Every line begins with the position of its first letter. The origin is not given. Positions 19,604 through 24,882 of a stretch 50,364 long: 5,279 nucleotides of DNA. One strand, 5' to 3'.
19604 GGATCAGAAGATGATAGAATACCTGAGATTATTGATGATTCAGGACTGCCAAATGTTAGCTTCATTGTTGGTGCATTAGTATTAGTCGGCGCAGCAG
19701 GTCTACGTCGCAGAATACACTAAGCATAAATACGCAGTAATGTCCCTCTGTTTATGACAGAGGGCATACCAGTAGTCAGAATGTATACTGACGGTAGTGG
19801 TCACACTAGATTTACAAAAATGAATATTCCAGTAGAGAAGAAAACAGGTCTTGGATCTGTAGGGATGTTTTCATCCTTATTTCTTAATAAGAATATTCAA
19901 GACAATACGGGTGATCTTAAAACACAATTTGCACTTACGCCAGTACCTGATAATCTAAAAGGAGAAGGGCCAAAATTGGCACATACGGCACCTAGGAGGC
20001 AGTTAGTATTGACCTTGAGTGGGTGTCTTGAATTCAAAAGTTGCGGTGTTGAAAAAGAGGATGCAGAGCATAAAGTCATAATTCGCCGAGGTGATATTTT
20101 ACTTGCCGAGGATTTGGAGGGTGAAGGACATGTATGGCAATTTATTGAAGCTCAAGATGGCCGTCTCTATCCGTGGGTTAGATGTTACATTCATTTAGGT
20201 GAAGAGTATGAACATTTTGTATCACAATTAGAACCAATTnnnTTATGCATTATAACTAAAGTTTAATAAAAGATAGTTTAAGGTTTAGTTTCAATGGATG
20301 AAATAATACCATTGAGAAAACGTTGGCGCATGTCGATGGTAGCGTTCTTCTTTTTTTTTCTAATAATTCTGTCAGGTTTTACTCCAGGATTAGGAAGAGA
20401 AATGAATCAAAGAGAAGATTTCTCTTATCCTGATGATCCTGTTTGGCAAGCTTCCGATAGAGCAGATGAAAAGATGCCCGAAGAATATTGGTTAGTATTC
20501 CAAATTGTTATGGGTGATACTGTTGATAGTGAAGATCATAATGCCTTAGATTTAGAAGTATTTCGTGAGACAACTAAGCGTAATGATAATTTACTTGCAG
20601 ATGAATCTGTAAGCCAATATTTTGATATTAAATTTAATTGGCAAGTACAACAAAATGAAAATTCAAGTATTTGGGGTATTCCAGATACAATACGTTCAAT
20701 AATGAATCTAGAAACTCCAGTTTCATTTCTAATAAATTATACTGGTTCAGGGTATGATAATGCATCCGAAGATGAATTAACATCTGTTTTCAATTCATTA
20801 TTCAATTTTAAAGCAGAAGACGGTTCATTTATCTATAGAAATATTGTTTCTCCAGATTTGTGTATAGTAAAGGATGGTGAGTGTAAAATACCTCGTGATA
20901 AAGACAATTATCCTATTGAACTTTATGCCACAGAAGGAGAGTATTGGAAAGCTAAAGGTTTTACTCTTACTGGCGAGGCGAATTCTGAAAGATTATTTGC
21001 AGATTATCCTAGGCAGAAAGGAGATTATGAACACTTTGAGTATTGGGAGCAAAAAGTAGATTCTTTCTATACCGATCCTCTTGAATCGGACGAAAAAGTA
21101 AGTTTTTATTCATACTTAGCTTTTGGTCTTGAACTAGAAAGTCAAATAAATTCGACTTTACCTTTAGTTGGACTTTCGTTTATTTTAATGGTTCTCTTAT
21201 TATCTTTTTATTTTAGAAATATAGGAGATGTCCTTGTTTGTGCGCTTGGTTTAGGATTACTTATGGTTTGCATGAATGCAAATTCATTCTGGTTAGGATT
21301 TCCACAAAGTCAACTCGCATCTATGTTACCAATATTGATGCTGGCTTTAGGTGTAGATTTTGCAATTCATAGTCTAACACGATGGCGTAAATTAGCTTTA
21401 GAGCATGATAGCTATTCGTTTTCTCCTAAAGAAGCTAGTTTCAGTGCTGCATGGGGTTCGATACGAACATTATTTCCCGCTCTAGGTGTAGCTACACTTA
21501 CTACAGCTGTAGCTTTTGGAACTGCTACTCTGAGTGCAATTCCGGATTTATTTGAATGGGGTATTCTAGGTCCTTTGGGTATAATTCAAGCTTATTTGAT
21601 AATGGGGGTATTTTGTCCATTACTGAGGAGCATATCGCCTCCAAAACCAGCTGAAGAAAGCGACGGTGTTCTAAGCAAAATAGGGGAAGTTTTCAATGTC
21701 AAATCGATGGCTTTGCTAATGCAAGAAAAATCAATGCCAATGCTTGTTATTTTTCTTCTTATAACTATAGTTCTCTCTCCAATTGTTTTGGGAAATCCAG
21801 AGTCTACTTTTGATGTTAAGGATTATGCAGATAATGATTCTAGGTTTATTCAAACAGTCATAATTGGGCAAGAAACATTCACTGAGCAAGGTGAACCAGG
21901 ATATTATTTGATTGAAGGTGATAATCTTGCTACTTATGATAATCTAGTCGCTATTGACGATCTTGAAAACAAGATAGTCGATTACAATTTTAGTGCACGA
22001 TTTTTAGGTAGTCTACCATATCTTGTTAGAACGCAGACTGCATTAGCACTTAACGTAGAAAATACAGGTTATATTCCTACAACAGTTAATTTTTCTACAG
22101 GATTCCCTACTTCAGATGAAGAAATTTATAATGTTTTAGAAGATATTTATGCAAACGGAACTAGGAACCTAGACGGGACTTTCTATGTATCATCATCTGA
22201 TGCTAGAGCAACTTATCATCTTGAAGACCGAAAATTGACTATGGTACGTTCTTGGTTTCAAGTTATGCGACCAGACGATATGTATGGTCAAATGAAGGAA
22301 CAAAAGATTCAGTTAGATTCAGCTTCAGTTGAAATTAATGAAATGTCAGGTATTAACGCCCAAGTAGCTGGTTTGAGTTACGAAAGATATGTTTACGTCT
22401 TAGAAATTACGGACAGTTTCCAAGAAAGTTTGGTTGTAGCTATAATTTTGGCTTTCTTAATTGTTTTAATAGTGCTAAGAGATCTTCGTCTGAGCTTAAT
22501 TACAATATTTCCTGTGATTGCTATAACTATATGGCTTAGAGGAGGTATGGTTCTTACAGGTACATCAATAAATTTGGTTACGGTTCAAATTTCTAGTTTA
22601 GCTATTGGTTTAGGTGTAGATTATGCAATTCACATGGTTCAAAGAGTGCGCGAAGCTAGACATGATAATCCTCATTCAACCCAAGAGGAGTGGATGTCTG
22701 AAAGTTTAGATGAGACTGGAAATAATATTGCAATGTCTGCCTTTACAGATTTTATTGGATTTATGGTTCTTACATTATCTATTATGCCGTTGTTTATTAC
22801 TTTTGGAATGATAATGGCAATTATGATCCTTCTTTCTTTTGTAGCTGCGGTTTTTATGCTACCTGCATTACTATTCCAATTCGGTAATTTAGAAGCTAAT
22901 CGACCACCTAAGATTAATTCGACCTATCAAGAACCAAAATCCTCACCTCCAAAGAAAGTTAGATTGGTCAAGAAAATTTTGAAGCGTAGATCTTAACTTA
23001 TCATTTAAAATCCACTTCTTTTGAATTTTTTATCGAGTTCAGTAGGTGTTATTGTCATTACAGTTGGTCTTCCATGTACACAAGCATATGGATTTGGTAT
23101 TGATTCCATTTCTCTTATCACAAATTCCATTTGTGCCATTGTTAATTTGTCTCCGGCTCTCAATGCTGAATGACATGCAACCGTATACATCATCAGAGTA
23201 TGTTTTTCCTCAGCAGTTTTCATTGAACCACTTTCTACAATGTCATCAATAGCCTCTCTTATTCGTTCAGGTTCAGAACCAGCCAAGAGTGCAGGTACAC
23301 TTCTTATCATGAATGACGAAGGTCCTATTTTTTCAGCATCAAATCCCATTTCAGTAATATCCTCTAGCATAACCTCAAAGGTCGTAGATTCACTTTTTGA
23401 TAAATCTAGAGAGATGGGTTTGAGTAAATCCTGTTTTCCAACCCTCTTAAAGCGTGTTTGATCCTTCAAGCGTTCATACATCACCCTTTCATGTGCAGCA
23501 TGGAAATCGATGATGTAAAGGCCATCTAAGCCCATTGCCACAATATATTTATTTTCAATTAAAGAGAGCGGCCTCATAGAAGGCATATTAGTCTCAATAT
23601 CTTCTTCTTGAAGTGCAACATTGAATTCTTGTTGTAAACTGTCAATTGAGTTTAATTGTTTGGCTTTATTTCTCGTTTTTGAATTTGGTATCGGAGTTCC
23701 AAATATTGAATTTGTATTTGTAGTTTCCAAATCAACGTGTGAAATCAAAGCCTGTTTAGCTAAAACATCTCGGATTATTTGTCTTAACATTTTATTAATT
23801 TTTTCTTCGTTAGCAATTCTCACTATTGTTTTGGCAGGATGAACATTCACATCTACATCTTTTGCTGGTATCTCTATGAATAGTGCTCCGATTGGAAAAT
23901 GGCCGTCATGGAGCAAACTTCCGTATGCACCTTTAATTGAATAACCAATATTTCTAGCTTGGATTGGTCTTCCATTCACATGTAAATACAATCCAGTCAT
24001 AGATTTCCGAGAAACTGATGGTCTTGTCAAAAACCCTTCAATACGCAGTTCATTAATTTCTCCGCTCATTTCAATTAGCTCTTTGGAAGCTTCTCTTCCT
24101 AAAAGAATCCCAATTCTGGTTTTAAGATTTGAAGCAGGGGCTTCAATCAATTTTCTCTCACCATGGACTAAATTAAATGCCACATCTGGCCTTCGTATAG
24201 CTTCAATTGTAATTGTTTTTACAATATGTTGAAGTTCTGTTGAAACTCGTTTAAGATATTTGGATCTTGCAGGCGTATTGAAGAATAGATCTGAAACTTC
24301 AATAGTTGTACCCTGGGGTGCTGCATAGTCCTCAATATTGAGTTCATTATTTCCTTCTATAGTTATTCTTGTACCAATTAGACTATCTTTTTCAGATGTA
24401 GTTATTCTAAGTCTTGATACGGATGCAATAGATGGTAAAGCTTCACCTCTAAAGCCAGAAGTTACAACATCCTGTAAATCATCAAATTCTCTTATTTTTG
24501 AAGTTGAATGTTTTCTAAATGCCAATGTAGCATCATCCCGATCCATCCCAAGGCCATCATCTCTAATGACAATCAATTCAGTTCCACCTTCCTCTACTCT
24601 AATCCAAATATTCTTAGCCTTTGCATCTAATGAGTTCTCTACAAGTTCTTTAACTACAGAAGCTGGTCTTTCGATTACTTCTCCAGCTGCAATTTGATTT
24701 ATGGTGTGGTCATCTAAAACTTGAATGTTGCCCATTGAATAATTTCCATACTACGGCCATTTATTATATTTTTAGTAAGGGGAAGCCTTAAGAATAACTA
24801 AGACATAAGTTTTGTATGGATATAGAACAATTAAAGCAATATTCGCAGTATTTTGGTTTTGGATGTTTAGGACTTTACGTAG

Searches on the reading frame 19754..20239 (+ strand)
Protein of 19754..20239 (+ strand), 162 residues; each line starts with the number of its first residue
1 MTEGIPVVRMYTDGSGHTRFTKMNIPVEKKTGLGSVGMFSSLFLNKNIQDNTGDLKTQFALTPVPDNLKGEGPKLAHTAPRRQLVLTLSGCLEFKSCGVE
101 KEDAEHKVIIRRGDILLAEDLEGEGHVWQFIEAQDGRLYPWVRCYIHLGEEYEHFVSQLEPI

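Call 7: search_protein_families(library=pfam, proteins=[window:19754-20239:+], max_evalue=0.001)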
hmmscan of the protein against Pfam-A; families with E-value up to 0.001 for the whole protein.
window:19754-20239:+ (162 aa): 0 families

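Call 18: search_protein_families(library=ncbifam, proteins=[window:19754-20239:+], max_evalue=1)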
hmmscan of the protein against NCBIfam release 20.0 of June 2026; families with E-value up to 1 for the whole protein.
window:19754-20239:+ (162 aa): 0 families

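Call 55: search_solved_structures(query=window:19754-20239:+, max_evalue=10)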
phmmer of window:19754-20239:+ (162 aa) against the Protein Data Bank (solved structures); distinct sequences matched with E-value up to 10: 1.
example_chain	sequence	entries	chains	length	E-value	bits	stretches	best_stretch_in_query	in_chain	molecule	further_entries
35ym_A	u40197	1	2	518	0.34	14.1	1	58-141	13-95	EfmM60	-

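Call 81: search_protein_families(library=pfam, proteins=[window:19754-20239:+], max_evalue=10)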
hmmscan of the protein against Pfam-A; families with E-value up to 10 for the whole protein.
window:19754-20239:+ (162 aa): 0 families
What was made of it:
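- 19754..20242 (+): Orphan 162-aa cytoplasmic protein, 30 nt downstream. It follows the giant gene in every MGIII locus whose contig extends downstream. No family or PDB match was found (calls 7, 18, 55, 81).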

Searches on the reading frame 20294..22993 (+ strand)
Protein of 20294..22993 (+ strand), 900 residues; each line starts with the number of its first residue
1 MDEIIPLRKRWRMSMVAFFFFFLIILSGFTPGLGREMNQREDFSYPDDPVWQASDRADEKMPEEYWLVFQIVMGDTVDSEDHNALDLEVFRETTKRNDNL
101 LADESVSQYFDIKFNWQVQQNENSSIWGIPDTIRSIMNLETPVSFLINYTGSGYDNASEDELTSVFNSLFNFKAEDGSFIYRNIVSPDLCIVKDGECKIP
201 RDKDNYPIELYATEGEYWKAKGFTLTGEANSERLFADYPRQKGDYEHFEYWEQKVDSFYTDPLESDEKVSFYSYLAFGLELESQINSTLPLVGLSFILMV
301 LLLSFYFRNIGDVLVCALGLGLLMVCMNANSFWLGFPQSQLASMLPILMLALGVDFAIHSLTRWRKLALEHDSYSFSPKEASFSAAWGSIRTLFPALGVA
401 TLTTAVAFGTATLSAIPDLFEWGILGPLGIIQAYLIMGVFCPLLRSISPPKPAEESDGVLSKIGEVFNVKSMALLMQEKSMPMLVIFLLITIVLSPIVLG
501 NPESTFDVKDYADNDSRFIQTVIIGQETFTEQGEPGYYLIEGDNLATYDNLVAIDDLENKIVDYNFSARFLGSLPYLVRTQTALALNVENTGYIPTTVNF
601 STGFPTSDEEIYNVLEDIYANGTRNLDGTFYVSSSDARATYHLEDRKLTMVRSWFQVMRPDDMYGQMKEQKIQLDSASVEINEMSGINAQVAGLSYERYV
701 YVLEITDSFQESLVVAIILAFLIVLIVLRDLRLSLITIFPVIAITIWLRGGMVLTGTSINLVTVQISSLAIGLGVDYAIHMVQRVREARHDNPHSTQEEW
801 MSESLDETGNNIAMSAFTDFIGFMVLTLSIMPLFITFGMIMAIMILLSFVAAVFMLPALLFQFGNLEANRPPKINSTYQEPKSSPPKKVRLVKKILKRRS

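Call 7: search_protein_families(library=pfam, proteins=[window:20294-22993:+], max_evalue=0.001)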
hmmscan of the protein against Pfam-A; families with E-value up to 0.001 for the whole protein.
window:20294-22993:+ (900 aa): 4 families
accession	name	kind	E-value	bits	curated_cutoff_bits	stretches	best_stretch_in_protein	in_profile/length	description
PF03176.21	MMPL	-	6.2e-22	78.4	20.5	1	681-869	117-308/333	MMPL family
PF02460.24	Patched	-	1.5e-12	48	23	2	732-861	29-155/156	Patched SSD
PF00873.25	ACR_tran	-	5.7e-11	41.3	28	1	697-859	321-485/1021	AcrB/AcrD/AcrF family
PF12349.14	Sterol-sensing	-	5.2e-05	23.6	22.3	1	733-860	8-133/153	Sterol-sensing domain of SREBP cleavage-activation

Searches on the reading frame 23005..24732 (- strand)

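Call 7: search_protein_families(library=pfam, proteins=[window:23005-24732:-], max_evalue=0.001)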
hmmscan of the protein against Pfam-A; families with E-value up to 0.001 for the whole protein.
window:23005-24732:- (575 aa): 4 families
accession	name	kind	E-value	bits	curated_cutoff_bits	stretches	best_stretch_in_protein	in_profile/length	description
PF08676.16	MutL_C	-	1.7e-35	122.2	25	1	390-530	2-142/142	MutL C terminal dimerisation domain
PF01119.25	DNA_mis_repair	-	1.8e-30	105.5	26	1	210-324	4-118/119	DNA mismatch repair protein, C-terminal domain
PF13589.12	HATPase_c_3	-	3e-13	50.4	25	1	24-126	4-106/137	Histidine kinase-, DNA gyrase B-, and HSP90-like ATPase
PF02518.31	HATPase_c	-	3.1e-08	34.5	26.4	1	21-88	4-64/111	Histidine kinase-, DNA gyrase B-, and HSP90-like ATPase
